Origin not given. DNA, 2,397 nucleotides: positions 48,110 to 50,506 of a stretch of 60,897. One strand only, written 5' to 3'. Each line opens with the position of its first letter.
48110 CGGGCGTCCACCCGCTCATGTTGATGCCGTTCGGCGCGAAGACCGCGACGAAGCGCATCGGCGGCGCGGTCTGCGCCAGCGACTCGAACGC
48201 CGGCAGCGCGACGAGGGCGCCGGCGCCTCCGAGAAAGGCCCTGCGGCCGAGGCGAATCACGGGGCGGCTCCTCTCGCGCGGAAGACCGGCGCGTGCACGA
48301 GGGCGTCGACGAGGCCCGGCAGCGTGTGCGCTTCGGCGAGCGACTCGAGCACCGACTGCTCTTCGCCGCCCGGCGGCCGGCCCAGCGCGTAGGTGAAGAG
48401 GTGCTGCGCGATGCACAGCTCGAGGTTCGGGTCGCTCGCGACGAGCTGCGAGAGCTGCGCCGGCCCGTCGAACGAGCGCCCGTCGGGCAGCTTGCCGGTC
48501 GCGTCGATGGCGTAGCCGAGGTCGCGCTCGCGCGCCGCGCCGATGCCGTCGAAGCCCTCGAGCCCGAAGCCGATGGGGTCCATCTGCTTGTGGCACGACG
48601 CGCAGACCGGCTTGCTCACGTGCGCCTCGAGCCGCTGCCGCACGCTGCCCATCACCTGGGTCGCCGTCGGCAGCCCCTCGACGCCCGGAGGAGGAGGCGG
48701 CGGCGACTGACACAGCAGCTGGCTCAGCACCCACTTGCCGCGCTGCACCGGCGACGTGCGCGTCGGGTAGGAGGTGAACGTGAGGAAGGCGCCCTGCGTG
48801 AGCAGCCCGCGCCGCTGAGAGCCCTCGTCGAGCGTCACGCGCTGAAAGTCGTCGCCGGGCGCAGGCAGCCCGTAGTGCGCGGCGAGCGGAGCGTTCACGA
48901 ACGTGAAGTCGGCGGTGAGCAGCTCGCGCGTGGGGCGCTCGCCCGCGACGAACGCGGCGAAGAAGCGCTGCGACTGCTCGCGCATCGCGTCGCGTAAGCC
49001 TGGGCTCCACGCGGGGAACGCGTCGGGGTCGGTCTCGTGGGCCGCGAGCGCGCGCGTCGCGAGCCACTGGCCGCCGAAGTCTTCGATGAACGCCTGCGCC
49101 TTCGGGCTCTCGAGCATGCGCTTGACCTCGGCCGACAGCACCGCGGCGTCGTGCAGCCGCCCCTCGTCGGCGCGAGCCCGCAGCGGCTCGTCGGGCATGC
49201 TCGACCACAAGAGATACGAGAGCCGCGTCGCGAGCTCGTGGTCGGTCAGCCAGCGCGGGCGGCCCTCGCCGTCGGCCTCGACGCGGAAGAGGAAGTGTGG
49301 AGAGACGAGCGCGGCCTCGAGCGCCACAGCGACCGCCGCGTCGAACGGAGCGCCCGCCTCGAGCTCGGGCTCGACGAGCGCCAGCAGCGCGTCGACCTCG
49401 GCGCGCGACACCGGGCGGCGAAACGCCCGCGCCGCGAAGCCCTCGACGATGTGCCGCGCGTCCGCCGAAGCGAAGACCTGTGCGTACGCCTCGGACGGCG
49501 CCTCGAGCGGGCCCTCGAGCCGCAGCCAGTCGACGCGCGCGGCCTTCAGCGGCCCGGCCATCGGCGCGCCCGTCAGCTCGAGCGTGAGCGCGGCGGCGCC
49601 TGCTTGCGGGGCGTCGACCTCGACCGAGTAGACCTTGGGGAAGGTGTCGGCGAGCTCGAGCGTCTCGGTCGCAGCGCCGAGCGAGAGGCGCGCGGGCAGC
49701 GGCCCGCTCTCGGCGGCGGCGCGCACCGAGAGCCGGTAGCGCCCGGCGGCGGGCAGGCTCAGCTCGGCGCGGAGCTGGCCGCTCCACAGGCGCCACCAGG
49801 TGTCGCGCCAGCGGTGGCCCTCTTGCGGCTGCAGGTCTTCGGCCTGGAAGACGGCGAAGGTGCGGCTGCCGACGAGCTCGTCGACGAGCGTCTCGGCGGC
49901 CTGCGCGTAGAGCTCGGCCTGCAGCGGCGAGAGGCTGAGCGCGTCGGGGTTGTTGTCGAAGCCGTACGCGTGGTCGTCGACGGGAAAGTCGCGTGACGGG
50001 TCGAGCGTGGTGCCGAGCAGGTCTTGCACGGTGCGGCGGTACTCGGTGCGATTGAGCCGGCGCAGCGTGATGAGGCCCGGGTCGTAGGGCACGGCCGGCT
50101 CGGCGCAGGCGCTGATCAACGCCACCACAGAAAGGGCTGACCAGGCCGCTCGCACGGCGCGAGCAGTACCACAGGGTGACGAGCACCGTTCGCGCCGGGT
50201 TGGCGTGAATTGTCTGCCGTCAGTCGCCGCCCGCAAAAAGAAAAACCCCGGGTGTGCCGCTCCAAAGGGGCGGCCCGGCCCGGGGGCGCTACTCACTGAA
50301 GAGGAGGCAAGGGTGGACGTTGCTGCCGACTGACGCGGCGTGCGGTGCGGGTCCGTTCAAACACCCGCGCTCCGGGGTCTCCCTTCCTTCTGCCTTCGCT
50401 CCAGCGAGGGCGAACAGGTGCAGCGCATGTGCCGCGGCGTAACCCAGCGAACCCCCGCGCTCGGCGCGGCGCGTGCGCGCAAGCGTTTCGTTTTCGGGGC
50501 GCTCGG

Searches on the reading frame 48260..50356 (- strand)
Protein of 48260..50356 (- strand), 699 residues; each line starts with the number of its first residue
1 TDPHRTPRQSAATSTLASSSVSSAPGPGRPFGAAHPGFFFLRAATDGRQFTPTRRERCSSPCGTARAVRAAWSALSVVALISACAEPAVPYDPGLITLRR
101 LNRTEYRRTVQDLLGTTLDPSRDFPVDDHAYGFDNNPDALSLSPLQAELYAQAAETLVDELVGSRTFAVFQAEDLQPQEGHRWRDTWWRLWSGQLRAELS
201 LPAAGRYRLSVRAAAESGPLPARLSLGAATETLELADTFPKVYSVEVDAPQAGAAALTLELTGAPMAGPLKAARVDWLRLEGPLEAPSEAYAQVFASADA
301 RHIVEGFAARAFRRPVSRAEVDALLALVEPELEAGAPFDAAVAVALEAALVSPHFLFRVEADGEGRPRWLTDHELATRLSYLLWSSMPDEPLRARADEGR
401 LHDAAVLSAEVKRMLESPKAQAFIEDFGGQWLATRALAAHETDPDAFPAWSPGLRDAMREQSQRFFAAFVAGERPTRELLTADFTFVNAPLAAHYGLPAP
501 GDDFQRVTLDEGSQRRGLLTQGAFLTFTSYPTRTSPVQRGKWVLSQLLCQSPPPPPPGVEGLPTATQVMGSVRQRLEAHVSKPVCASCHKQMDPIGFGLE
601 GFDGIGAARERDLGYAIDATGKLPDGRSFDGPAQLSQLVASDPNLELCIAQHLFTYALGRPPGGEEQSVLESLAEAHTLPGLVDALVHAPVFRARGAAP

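Call 76: search_protein_families(library=pfam, proteins=[window:48260-50356:-], max_evalue=0.00001)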
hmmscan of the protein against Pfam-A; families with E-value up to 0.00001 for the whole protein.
window:48260-50356:- (699 aa): 5 families
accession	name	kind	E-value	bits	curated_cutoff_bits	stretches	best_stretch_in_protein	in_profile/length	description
PF07631.16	PSD4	-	3.6e-43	147.6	23.3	1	370-497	1-128/128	Protein of unknown function (DUF1592)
PF07627.16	PSCyt3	-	5.5e-34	116.8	27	1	515-612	1-98/98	Protein of unknown function (DUF1588)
PF07626.16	PSD3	-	4e-24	85.3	23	1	99-162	1-64/65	Protein of unknown function (DUF1587)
PF07637.16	PSD5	-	2.2e-20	73.2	34.2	1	300-360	2-62/62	Protein of unknown function (DUF1595)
PF07624.16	PSD2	-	4.1e-10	39.7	25.8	1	625-676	1-53/74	Protein of unknown function (DUF1585)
